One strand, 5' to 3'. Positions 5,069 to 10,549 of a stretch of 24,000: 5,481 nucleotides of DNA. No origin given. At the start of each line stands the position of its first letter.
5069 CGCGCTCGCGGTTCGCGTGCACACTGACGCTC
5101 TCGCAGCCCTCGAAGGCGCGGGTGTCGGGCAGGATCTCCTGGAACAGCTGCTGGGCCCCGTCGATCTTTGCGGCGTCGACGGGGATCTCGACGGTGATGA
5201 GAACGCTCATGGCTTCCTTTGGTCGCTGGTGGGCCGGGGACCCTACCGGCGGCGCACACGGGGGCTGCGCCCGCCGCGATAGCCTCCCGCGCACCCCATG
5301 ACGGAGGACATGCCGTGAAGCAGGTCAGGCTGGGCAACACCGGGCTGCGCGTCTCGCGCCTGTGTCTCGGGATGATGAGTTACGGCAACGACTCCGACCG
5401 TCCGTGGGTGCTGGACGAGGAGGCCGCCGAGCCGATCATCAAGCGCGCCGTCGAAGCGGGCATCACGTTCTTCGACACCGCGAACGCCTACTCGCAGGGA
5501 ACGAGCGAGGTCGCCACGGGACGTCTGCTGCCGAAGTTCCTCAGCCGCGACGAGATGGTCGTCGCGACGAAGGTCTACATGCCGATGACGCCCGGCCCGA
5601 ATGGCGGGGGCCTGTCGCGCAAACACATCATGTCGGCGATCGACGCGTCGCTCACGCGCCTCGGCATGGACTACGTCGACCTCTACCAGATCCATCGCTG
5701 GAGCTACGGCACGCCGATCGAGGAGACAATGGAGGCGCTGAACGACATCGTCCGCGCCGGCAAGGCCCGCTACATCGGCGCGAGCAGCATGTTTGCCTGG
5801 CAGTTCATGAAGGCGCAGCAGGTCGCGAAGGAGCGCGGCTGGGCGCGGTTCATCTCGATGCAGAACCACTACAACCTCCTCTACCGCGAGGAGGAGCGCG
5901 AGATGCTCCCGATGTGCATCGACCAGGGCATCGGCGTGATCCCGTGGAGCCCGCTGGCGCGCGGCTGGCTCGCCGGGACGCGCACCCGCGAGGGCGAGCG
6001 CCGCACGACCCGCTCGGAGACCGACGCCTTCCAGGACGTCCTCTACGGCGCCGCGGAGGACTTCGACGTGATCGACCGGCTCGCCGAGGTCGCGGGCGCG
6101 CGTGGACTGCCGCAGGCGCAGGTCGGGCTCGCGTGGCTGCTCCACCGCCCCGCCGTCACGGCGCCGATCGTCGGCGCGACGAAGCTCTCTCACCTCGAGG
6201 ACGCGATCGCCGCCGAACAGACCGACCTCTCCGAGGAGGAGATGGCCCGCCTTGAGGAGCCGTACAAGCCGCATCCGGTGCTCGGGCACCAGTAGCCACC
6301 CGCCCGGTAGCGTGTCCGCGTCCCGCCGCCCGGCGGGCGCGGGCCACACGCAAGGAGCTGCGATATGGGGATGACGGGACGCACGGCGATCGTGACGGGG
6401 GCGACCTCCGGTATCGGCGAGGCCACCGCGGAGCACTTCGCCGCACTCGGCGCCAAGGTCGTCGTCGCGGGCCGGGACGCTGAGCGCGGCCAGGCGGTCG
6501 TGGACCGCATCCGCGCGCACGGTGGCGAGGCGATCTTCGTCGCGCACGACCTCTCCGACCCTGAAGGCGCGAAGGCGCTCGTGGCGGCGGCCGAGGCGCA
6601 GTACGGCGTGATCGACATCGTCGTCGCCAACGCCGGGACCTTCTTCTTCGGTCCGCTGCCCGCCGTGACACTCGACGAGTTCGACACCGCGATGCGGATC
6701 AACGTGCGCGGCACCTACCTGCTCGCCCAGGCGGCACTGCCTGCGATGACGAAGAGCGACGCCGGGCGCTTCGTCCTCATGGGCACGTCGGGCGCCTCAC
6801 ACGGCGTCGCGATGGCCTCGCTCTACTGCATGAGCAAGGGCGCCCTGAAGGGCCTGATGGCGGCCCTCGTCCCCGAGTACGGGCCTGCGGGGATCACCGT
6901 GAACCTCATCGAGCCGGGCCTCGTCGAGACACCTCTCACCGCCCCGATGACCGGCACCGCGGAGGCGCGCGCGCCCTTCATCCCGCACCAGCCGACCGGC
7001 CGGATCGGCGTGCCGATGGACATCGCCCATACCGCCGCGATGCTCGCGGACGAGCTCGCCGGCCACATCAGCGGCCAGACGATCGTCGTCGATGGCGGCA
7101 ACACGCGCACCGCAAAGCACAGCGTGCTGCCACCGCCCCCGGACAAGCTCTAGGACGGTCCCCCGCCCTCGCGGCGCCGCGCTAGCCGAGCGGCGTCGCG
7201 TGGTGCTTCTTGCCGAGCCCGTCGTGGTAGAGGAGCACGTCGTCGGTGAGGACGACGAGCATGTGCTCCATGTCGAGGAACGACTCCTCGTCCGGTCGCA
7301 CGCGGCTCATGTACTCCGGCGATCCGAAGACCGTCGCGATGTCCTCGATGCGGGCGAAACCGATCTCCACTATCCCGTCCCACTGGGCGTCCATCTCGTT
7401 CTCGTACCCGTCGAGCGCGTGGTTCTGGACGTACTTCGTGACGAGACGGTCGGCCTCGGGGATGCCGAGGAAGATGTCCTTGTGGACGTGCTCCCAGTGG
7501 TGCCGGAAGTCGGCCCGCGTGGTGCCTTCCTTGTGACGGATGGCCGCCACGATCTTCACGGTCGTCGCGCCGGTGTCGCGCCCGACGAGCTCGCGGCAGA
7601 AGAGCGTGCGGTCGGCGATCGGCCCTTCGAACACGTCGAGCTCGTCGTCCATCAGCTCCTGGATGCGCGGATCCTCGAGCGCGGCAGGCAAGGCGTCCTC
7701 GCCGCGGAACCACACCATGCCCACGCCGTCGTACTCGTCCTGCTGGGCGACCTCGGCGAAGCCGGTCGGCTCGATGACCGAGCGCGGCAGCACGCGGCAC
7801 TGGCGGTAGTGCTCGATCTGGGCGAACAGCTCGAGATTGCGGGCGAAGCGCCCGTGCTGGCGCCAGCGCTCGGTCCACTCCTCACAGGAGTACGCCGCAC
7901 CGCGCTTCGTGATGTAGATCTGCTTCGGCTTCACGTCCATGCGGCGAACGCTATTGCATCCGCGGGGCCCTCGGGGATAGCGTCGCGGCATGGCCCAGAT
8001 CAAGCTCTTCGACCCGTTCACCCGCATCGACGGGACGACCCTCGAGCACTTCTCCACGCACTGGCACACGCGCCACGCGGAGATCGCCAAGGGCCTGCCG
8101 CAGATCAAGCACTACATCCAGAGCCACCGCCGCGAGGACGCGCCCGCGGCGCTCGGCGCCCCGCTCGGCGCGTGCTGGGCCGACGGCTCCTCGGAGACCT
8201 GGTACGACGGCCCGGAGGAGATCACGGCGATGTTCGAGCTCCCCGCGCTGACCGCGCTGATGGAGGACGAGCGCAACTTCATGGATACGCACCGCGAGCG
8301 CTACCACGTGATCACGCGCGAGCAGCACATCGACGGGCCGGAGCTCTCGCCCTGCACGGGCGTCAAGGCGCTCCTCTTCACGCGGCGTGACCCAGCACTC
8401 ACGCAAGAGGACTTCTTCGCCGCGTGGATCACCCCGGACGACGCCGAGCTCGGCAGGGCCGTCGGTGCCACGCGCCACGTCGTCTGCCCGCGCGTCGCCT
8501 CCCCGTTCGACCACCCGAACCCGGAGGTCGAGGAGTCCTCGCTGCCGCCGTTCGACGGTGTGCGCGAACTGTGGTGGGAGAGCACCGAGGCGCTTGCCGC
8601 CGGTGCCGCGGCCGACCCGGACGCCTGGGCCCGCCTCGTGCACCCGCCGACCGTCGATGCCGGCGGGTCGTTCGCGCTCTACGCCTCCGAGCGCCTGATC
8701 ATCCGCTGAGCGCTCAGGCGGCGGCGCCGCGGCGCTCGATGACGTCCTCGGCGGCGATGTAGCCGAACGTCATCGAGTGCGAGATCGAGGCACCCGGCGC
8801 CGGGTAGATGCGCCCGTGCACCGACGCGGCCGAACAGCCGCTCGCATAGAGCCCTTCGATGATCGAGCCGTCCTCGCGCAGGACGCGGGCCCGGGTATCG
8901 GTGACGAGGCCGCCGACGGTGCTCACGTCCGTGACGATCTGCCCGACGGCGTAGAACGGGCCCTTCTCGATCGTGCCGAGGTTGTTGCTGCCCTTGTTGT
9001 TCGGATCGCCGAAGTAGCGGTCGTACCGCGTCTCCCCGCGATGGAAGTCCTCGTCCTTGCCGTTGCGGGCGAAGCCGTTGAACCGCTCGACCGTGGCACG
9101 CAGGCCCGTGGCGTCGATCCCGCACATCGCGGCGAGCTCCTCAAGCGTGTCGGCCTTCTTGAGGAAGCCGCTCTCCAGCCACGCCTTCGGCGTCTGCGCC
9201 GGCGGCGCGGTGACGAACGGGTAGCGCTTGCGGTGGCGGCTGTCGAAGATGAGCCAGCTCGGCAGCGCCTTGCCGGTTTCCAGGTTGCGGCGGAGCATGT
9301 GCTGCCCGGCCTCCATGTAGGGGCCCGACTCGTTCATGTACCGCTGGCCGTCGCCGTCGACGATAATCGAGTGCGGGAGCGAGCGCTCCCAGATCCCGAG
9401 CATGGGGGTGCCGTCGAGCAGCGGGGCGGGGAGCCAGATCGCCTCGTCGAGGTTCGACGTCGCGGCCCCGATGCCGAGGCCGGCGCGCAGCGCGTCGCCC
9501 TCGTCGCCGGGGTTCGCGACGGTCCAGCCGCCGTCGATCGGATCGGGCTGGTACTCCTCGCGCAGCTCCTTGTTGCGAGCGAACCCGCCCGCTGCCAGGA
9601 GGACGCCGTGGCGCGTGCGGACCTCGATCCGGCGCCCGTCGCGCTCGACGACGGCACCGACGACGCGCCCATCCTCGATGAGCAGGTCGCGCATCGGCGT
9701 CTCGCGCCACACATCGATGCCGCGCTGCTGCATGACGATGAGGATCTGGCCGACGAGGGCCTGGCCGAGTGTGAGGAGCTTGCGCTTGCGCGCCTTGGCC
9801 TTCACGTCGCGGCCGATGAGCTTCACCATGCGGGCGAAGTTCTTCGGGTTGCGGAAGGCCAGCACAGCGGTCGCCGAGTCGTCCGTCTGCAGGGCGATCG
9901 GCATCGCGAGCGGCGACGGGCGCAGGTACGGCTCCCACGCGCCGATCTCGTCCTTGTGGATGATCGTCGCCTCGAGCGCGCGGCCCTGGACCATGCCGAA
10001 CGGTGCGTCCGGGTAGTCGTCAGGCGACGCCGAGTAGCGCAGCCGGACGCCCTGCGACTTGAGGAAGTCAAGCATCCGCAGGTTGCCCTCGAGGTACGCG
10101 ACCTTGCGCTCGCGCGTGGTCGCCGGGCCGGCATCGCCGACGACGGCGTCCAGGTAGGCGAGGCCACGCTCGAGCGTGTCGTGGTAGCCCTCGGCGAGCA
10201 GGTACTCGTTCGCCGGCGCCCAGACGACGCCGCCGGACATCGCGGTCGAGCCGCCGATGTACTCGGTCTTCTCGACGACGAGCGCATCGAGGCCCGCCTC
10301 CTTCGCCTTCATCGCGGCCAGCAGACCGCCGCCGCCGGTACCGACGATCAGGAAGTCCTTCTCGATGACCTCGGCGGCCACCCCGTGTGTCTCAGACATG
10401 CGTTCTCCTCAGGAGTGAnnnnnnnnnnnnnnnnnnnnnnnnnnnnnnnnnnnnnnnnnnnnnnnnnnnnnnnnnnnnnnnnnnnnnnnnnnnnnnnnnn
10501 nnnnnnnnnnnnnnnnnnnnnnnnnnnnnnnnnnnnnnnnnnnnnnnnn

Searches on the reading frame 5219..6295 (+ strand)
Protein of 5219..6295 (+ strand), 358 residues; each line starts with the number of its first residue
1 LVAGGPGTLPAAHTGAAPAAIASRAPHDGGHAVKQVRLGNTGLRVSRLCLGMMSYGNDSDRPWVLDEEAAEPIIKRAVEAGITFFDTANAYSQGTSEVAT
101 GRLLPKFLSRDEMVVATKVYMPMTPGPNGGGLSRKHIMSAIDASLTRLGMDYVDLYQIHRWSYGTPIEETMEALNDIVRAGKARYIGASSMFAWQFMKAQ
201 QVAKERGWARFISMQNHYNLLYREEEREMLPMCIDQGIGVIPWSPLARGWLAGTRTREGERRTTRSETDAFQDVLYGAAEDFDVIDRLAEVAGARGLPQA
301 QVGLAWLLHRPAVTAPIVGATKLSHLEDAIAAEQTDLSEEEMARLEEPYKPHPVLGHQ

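Call 8: search_protein_families(library=pfam, proteins=[window:5219-6295:+], max_evalue=0.001)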
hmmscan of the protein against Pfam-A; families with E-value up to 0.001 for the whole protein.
window:5219-6295:+ (358 aa): 1 family
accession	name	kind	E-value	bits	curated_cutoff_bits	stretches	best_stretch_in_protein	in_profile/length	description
PF00248.27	Aldo_ket_red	-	1.9e-76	257.3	24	1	47-347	1-288/291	Aldo/keto reductase family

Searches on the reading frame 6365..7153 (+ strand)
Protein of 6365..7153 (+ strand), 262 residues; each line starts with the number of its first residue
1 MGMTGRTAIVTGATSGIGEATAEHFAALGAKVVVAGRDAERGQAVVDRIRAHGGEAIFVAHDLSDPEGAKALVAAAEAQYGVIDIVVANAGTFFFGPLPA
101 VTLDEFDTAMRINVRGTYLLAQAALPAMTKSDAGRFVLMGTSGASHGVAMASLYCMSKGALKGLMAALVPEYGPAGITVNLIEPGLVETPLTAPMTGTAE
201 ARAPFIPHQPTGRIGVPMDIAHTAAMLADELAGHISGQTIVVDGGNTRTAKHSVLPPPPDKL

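Call 8: search_protein_families(library=pfam, proteins=[window:6365-7153:+], max_evalue=0.001)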
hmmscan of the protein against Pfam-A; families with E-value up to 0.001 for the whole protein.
window:6365-7153:+ (262 aa): 5 families
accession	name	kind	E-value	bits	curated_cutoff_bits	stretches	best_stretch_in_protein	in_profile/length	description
PF13561.12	adh_short_C2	-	5.4e-57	193.5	27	1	12-246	1-235/236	Enoyl-(Acyl carrier protein) reductase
PF00106.31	adh_short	-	4.7e-49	167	26.6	1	7-195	2-190/195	short chain dehydrogenase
PF08659.16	KR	-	5e-15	56.3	22.6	1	7-167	2-162/180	KR domain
PF01370.27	Epimerase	-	1.1e-05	25.4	20.9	1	9-143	2-117/240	NAD dependent epimerase/dehydratase family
PF23441.1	SDR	-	0.00019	21.4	27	1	6-220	8-231/258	SDR-like rossmann domain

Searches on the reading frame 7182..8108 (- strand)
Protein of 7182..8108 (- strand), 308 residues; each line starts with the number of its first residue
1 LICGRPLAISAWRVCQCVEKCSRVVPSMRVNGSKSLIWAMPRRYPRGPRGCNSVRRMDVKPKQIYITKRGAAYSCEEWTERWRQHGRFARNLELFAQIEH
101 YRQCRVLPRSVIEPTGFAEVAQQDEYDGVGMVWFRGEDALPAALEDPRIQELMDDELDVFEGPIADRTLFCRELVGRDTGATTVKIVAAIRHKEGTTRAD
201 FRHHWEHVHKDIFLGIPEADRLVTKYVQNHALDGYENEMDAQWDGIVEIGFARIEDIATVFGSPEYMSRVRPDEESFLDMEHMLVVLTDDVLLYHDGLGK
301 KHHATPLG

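Call 8: search_protein_families(library=pfam, proteins=[window:7182-8108:-], max_evalue=0.001)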
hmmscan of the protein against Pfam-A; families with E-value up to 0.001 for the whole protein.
window:7182-8108:- (308 aa): 1 family
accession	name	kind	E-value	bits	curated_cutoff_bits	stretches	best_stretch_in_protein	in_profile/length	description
PF07110.17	EthD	-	1e-26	94.4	22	2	193-280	1-95/96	EthD domain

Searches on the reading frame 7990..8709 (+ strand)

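Call 8: search_protein_families(library=pfam, proteins=[window:7990-8709:+], max_evalue=0.001)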
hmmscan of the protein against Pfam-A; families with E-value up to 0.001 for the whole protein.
window:7990-8709:+ (239 aa): 1 family
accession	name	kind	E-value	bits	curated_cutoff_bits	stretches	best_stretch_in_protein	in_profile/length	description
PF07110.17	EthD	-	8.6e-21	75.4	22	1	14-100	2-95/96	EthD domain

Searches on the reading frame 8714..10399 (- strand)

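Call 8: search_protein_families(library=pfam, proteins=[window:8714-10399:-], max_evalue=0.001)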
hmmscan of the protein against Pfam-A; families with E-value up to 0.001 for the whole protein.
window:8714-10399:- (561 aa): 5 families
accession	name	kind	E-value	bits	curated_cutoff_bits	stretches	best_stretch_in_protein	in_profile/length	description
PF00890.30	FAD_binding_2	-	1.8e-66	225.5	20.4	1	15-538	1-413/414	FAD binding domain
PF01266.30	DAO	-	9.6e-10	38.9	27.9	1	15-103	1-92/353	FAD dependent oxidoreductase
PF12831.13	FAD_oxidored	-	1.3e-07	31.7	27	1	15-78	1-66/416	FAD dependent oxidoreductase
PF03486.20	HI0933_like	-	5.7e-05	23.1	50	1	15-57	2-44/244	HI0933-like protein Rossmann domain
PF13450.12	NAD_binding_8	-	0.0002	22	21.9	1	18-52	1-35/68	NAD(P)-binding Rossmann-like domain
